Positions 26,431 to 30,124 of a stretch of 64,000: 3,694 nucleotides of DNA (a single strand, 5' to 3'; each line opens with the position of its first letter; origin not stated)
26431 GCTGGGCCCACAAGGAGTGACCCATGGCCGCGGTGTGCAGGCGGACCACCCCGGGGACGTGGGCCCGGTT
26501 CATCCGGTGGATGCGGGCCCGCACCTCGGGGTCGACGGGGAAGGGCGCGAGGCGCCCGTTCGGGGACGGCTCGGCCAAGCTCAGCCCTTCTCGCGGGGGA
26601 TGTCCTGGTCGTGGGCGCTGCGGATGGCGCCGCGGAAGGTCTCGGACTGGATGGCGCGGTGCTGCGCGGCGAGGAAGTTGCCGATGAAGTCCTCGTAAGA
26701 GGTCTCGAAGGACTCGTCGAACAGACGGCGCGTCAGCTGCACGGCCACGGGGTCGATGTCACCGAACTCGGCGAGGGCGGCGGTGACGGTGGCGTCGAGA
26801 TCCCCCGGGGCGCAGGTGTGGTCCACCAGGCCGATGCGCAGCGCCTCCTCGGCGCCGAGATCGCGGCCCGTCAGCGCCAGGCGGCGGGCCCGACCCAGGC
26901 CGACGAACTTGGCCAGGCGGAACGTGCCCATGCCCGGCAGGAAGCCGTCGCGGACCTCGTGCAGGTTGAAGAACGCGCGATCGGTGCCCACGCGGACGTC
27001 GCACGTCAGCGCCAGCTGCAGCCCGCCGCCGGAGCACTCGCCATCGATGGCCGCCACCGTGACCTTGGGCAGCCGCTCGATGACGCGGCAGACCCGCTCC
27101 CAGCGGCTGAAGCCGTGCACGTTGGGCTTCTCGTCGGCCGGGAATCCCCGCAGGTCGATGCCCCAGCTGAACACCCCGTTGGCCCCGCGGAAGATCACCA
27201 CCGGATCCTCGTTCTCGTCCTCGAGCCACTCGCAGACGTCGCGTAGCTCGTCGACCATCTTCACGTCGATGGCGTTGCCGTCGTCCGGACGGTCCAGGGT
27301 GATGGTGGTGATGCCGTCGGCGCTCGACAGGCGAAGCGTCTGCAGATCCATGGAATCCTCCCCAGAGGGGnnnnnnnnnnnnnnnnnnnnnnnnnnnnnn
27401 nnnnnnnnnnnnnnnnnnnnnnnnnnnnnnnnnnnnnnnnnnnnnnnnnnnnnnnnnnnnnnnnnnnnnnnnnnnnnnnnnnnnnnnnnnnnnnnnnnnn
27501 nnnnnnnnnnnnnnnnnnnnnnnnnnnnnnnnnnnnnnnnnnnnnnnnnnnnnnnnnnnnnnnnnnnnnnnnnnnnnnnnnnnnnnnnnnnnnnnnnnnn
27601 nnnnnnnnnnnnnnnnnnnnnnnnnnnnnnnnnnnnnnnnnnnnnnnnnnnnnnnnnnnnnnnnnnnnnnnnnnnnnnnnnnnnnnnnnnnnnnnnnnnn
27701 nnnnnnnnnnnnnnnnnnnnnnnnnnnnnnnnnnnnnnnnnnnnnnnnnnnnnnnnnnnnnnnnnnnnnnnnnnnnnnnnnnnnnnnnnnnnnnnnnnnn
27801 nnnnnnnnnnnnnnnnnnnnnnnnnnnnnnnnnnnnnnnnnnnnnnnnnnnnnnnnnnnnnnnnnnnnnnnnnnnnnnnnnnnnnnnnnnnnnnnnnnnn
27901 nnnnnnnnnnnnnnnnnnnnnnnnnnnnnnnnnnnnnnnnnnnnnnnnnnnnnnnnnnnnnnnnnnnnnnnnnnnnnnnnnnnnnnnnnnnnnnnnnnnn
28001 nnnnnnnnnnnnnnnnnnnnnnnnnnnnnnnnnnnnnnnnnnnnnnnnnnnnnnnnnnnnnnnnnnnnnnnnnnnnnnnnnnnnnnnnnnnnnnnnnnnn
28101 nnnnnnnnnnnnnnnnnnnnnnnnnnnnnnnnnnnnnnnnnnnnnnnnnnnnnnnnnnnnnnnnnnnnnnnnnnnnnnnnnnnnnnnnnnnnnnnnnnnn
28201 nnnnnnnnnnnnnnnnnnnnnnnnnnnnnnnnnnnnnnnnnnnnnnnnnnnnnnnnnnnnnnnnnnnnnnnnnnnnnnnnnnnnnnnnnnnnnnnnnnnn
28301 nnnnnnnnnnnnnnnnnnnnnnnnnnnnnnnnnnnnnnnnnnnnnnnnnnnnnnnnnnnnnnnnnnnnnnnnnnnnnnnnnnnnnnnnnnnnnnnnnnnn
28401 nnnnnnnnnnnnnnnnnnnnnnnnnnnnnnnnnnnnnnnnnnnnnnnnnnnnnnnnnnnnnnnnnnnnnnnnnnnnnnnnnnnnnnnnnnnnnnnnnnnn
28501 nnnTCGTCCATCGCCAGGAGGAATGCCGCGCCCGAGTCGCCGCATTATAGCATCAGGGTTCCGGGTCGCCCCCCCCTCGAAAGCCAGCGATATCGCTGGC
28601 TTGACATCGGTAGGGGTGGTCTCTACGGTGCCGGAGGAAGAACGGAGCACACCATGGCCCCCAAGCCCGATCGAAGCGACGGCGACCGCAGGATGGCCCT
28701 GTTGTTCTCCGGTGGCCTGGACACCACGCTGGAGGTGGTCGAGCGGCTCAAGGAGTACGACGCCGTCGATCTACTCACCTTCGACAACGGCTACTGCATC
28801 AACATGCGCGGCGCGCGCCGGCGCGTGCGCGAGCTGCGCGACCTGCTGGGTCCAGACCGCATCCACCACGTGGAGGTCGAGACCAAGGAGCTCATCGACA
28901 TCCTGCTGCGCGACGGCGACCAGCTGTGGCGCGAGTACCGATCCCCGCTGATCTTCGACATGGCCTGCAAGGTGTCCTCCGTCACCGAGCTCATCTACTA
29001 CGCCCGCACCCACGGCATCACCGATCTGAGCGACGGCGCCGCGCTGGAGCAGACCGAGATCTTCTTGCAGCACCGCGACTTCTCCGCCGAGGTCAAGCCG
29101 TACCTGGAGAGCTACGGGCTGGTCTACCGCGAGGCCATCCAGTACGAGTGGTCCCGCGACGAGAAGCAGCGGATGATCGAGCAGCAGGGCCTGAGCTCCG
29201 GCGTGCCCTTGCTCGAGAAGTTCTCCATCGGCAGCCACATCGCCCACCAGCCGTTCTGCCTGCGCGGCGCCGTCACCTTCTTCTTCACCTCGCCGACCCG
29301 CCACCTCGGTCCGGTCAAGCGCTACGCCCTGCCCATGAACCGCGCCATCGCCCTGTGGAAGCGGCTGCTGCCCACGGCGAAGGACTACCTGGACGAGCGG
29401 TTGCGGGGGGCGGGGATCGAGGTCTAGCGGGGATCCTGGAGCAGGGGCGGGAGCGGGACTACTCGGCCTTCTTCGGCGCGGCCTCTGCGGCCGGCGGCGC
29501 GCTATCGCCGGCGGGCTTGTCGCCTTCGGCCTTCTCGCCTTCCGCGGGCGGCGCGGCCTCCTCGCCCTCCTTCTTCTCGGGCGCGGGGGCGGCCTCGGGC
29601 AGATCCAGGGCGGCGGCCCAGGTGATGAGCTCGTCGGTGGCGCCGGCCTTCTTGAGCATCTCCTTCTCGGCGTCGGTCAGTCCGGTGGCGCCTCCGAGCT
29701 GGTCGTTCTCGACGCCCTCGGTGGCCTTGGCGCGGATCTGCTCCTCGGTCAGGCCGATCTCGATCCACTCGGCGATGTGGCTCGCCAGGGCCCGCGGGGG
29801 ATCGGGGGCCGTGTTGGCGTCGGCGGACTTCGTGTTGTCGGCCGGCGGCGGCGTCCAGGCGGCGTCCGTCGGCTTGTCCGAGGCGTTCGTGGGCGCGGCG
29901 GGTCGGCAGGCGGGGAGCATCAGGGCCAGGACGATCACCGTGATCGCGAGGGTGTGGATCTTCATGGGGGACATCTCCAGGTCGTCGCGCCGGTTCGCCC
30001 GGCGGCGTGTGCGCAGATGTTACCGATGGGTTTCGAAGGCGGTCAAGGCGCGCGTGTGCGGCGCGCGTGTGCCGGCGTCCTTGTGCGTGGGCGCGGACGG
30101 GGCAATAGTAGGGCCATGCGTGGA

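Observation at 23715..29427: Type III PKS locus with ICMT-family methyltransferase plus B12-radical SAM, crotonase, GNAT and a divergent PP-loop ATPase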

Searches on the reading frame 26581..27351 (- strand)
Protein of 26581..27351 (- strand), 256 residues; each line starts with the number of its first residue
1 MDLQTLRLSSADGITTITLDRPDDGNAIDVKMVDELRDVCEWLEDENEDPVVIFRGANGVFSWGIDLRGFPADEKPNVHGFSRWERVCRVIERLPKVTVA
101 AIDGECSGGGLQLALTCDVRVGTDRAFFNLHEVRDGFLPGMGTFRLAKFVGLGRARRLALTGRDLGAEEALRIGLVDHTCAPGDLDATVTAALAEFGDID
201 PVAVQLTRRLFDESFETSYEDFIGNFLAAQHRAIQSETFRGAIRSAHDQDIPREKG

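Call 3: search_protein_families(library=pfam, proteins=[window:26581-27351:-], max_evalue=0.01)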
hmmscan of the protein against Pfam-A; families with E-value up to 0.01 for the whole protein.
window:26581-27351:- (256 aa): 2 families
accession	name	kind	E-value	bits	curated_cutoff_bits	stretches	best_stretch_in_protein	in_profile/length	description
PF00378.25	ECH_1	-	1.8e-38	132.8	27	1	12-217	4-211/251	Enoyl-CoA hydratase/isomerase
PF16113.10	ECH_2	-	2.2e-25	90.3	27.2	1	15-209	2-200/335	Enoyl-CoA hydratase/isomerase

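Call 6: search_protein_families(library=ncbifam, proteins=[window:26581-27351:-], max_evalue=0.1)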
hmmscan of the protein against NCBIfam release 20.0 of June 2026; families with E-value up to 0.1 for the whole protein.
window:26581-27351:- (256 aa): 72 families (the best 25 are shown)
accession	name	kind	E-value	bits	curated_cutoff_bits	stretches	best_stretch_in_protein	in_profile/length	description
NF004840.0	PRK06190.1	equivalog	3.9e-38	131.5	253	1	5-226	5-228/260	enoyl-CoA hydratase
NF051848.1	EnCoAHydtEchA19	equivalog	1.5e-37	129.5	400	1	9-237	5-238/258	enoyl-CoA hydratase EchA19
NF005802.0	PRK07657.1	equivalog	3.7e-36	125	363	1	11-219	11-222/260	enoyl-CoA hydratase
NF005699.0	PRK07509.1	equivalog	1.3e-35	123.4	249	1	4-247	4-254/267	crotonase/enoyl-CoA hydratase family protein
NF006108.0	PRK08259.1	equivalog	1.5e-35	122.9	273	1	5-247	4-246/256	crotonase/enoyl-CoA hydratase family protein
NF004794.0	PRK06142.1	equivalog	1.7e-35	123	308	1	2-246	4-262/273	crotonase/enoyl-CoA hydratase family protein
NF042431.2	EnCoAhydt_DpgB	equivalog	1.5e-34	119.7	140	1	24-234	5-205/206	enoyl-CoA-hydratase DpgB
NF004475.0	PRK05809.1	subfamily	5.9e-34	117.7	394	1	1-217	1-220/260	short-chain-enoyl-CoA hydratase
NF006100.0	PRK08252.1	subfamily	8.1e-34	117.3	282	1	5-235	4-232/254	crotonase/enoyl-CoA hydratase family protein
NF042430.2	EnCoAhydt_DpgD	equivalog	4.3e-33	114.8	400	1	12-241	5-243/258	enoyl-CoA-hydratase DpgD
NF004796.0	PRK06144.1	subfamily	6.1e-33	114.4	272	1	5-212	9-221/262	enoyl-CoA hydratase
NF005675.0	PRK07468.1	equivalog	1.6e-32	113.3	350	1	3-221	3-226/262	crotonase/enoyl-CoA hydratase family protein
NF006699.0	PRK09245.1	subfamily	1.8e-30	106.1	354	1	5-249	4-258/266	crotonase/enoyl-CoA hydratase family protein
NF005803.0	PRK07658.1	equivalog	2.8e-30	105.6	313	1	4-225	2-225/257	enoyl-CoA hydratase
NF006566.0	PRK09076.1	subfamily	3.4e-30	105.5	286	1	4-216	5-219/260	enoyl-CoA hydratase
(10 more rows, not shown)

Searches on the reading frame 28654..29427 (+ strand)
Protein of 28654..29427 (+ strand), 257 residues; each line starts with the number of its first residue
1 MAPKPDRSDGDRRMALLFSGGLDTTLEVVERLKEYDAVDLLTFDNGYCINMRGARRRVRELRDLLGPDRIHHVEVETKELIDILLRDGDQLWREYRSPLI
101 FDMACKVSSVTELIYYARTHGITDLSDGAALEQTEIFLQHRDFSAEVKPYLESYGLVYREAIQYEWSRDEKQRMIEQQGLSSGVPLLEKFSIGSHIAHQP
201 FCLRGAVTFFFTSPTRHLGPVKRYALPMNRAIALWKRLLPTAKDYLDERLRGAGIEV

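Call 3: search_protein_families(library=pfam, proteins=[window:28654-29427:+], max_evalue=0.01)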
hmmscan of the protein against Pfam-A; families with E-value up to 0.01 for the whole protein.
window:28654-29427:+ (257 aa): 0 families

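Call 5: search_protein_families(library=pfam, proteins=[window:28654-29427:+], max_evalue=1)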
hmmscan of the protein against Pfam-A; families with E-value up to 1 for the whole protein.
window:28654-29427:+ (257 aa): 1 family
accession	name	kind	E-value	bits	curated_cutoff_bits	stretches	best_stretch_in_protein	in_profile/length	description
PF06508.19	QueC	-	0.029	14.3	22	1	16-47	4-35/210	Queuosine biosynthesis protein QueC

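Call 6: search_protein_families(library=ncbifam, proteins=[window:28654-29427:+], max_evalue=0.1)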
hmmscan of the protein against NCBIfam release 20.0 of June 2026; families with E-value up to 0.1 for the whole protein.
window:28654-29427:+ (257 aa): 2 families
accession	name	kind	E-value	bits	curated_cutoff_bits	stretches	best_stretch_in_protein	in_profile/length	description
NF008317.0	PRK11106.1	equivalog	0.0015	18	378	1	13-47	3-37/231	7-cyano-7-deazaguanine synthase QueC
TIGR00364.1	TIGR00364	equivalog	0.0095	15.5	150.3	1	16-46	3-33/201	7-cyano-7-deazaguanine synthase QueC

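Call 27: find_homologous_proteins(query=window:28654-29427:+, max_evalue=0.001)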
Query window:28654-29427:+ (257 aa): 49 proteins with E <= 0.001 among 1068 candidates.
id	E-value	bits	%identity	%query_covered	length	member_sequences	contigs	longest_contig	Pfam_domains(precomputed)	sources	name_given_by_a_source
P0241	5.2e-170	581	100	100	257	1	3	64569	-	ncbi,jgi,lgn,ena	-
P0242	6.5e-135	466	82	99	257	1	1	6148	-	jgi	-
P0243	2.3e-133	461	81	98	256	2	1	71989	-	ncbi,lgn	-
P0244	3.8e-121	421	76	95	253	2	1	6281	-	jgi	jgi:7-cyano-7-deazaguanine synthase in queuosine biosynthesis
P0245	5.5e-111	388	79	84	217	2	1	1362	-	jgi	jgi:hypothetical protein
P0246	1.5e-103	364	67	94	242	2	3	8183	-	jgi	-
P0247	4.5e-101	355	66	91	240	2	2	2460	-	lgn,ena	-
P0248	5.0e-101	355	62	95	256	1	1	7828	-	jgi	-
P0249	9.9e-88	312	58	95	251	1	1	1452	-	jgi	jgi:hypothetical protein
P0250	6.3e-87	309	58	98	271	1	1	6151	-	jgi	-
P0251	1.9e-82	294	54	99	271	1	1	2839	-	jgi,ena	-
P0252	2.9e-82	294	55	95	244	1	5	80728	-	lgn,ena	-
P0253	4.6e-80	287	57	92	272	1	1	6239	-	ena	-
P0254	6.3e-80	286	51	98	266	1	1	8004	-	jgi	jgi:hypothetical protein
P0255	6.7e-80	286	54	96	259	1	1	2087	-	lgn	-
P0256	3.3e-79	284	53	95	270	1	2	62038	-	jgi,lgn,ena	jgi:hypothetical protein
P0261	3.2e-77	277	52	98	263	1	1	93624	-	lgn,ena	-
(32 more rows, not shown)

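Call 28: find_encoding_contigs(protein=P0243, flank=10000, max_places=1)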
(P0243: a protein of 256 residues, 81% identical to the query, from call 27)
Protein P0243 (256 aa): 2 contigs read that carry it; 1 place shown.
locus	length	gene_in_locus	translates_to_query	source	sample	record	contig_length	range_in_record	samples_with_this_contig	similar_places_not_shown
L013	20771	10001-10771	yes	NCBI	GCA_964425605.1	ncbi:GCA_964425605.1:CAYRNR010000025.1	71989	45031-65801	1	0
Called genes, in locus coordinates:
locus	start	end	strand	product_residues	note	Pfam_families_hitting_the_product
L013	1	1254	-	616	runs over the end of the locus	-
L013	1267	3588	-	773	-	PF13472:Lipase_GDSL_2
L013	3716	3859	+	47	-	-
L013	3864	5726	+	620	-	-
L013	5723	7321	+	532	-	-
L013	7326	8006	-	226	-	-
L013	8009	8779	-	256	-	PF00378:ECH_1, PF16113:ECH_2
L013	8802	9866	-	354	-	PF00195:Chal_sti_synt_N, PF08392:FAE1_CUT1_RppA, PF08545:ACP_syn_III, PF02797:Chal_sti_synt_C, PF08541:ACP_syn_III_C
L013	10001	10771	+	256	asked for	-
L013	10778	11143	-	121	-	-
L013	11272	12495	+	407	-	-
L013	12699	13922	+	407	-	PF01041:DegT_DnrJ_EryC1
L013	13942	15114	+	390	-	PF01674:Lipase_2 (weak), PF11617:Cu-binding_MopE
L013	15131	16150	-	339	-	-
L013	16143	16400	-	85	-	PF01206:TusA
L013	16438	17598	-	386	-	PF00657:Lipase_GDSL, PF13472:Lipase_GDSL_2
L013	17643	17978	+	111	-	-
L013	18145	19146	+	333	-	PF00657:Lipase_GDSL (weak), PF13472:Lipase_GDSL_2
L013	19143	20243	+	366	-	PF13472:Lipase_GDSL_2 (faint)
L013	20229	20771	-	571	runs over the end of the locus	PF02543:Carbam_trans_N, PF16861:Carbam_trans_C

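Call 29: find_encoding_contigs(protein=P0261, flank=10000, max_places=1)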
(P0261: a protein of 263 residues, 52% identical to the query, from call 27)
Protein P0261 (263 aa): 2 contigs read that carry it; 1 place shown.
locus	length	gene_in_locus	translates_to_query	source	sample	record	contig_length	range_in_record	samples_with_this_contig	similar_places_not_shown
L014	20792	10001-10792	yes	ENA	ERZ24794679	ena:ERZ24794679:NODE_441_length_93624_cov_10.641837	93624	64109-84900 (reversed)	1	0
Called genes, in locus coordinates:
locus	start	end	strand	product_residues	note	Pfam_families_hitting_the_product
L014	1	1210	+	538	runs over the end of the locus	PF03972:MmgE_PrpD_N, PF19305:MmgE_PrpD_C (faint)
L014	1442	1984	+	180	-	PF07705:CARDB (weak)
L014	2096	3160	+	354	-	PF13472:Lipase_GDSL_2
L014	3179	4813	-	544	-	-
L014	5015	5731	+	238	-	PF00378:ECH_1, PF16113:ECH_2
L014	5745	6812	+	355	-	PF00195:Chal_sti_synt_N, PF08392:FAE1_CUT1_RppA, PF02797:Chal_sti_synt_C, PF08541:ACP_syn_III_C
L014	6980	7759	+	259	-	PF00378:ECH_1, PF16113:ECH_2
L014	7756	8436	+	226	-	-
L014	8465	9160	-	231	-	PF04055:Radical_SAM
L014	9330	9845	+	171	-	-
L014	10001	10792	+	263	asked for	-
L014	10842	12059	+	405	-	PF00155:Aminotran_1_2 (weak), PF01041:DegT_DnrJ_EryC1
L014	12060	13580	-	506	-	PF02310:B12-binding, PF04055:Radical_SAM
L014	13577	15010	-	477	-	PF02310:B12-binding, PF04055:Radical_SAM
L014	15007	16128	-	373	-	PF04055:Radical_SAM, PF11946:DUF3463 (weak)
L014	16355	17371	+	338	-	PF04055:Radical_SAM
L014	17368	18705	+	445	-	PF01494:FAD_binding_3 (weak), PF13450:NAD_binding_8, PF01593:Amino_oxidase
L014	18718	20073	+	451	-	PF23545:Zn_ribbon_HMPTM, PF04055:Radical_SAM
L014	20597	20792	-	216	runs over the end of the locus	PF13510:Fer2_4, PF10588:NADH-G_4Fe-4S_3, PF22117:Fer4_Nqo3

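Call 30: find_encoding_contigs(protein=P0256, flank=10000, max_places=1)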
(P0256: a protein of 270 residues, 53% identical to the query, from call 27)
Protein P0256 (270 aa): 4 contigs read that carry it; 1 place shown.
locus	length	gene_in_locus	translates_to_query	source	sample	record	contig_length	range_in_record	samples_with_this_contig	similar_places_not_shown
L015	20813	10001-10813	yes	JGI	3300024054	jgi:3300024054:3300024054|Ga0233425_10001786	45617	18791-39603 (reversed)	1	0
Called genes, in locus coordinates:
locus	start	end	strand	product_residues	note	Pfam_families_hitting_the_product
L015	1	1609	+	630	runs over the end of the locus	-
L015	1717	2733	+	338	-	PF04055:Radical_SAM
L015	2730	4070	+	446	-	PF01266:DAO (faint), PF01494:FAD_binding_3 (weak), PF13450:NAD_binding_8, PF01593:Amino_oxidase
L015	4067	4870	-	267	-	PF03781:FGE-sulfatase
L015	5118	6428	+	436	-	-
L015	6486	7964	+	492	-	-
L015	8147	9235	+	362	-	PF00195:Chal_sti_synt_N, PF08392:FAE1_CUT1_RppA, PF08545:ACP_syn_III, PF02797:Chal_sti_synt_C, PF08541:ACP_syn_III_C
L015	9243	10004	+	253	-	PF00378:ECH_1, PF16113:ECH_2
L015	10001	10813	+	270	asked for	-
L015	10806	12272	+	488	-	PF02310:B12-binding, PF04055:Radical_SAM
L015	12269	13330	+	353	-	PF04055:Radical_SAM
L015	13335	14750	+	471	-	PF02310:B12-binding, PF04055:Radical_SAM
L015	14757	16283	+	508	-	PF02310:B12-binding, PF04055:Radical_SAM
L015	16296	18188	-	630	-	-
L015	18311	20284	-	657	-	-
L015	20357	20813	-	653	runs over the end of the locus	-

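Call 58: search_protein_families(library=pfam, proteins=[L014:15007-16128:-], max_evalue=0.01)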
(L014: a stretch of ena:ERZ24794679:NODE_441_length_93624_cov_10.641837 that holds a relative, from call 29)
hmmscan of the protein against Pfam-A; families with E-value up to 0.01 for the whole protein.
L014:15007-16128:- (373 aa): 3 families
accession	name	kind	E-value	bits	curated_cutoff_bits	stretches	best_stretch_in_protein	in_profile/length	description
PF04055.27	Radical_SAM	-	3.3e-27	96.1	29.5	1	26-183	3-164/166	Radical SAM superfamily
PF11946.13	DUF3463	-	3.3e-06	27.4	31.3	1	223-342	21-131/134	Domain of unknown function (DUF3463)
PF13353.11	Fer4_12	-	0.002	18.9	22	1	28-106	13-95/137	4Fe-4S single cluster domain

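Call 64: predict_structure(alignment_id=A2)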
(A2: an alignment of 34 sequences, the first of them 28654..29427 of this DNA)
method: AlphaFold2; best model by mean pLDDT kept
length: 257 residues; sequences in the alignment: 34
mean_pLDDT: 83.4   pTM: 0.84
mean pLDDT of the five models: 83.4, 82.1, 81.5, 80.8, 80.8
residues with pLDDT >= 90: 133; 70-90: 73; 50-70: 28; < 50: 23
segments of 3 or more residues with pLDDT < 50: 1-8, 187-194, 198-201
pLDDT, mean of each block of 10 residues (from residue 1): 48 91 89 96 81 89 95 95 95 92 92 97 86 58 87 95 81 85 56 46 60 78 88 96 98 95
secondary structure, 60 per line:
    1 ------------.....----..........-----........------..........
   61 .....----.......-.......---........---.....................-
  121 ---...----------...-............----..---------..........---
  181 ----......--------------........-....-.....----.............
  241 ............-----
elements in order: E13-17 H22-31 E37-44 H51-65 E70-76 H78-84 H88-95 H99-119 E124-126 H141-152 H168-177 H185-190 H205-212 H214-217 H219-223 H228-252

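Call 72: fold_search(model_id=the predicted structure, library=pdb)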
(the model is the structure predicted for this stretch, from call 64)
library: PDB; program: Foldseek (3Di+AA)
matches with E <= 10: 1538; with E <= 0.001: 89
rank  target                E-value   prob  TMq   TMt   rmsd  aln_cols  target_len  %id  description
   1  9kq7_D                1.1e-11  1.00  0.74  0.86   3.2       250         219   18  The structure of the YcfA from Erwinia amylovora bound with ATP (released 2025-10-01)
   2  9kq7_M                1.6e-11  1.00  0.74  0.86   2.5       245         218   18  The structure of the YcfA from Erwinia amylovora bound with ATP (released 2025-10-01)
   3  9kq7_C                2.2e-11  1.00  0.74  0.86   3.2       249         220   17  The structure of the YcfA from Erwinia amylovora bound with ATP (released 2025-10-01)
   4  9kq7_A                2.4e-11  1.00  0.74  0.86   3.0       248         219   17  The structure of the YcfA from Erwinia amylovora bound with ATP (released 2025-10-01)
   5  9kq7_G                2.4e-11  1.00  0.74  0.86   3.2       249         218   17  The structure of the YcfA from Erwinia amylovora bound with ATP (released 2025-10-01)
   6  9kq6_J                3.4e-11  1.00  0.75  0.86   2.5       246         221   17  The structure of the apo-YcfA from Erwinia amylovora (released 2025-10-01)
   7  9kq7_B                4.5e-11  1.00  0.74  0.87   2.5       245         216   18  The structure of the YcfA from Erwinia amylovora bound with ATP (released 2025-10-01)
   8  9kq9_E                4.8e-11  1.00  0.73  0.86   2.5       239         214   17  The structure of the YcfA-GTP from Erwinia amylovora (released 2025-10-01)
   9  9kqd_L                6.0e-11  1.00  0.73  0.85   3.5       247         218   16  YcfA-D19A-ATP-GTP complex (released 2025-10-01)
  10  9kq6_A                6.0e-11  1.00  0.74  0.85   3.2       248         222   16  The structure of the apo-YcfA from Erwinia amylovora (released 2025-10-01)
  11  9kq6_B                6.0e-11  1.00  0.74  0.85   3.4       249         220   16  The structure of the apo-YcfA from Erwinia amylovora (released 2025-10-01)
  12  9kq6_D                6.0e-11  1.00  0.74  0.85   3.2       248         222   17  The structure of the apo-YcfA from Erwinia amylovora (released 2025-10-01)
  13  9kq9_I                6.4e-11  1.00  0.74  0.87   2.3       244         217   17  The structure of the YcfA-GTP from Erwinia amylovora (released 2025-10-01)
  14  9kq6_G                6.8e-11  1.00  0.74  0.87   2.6       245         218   17  The structure of the apo-YcfA from Erwinia amylovora (released 2025-10-01)
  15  9kq9_K                6.8e-11  1.00  0.73  0.85   2.5       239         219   17  The structure of the YcfA-GTP from Erwinia amylovora (released 2025-10-01)
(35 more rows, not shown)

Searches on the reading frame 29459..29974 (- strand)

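Call 5: search_protein_families(library=pfam, proteins=[window:29459-29974:-], max_evalue=1)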
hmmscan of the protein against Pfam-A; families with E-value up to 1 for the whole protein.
window:29459-29974:- (171 aa): 1 family
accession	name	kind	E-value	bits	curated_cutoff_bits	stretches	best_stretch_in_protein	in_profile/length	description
PF01468.23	GA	-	0.16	12.6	24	1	90-109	12-31/55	GA module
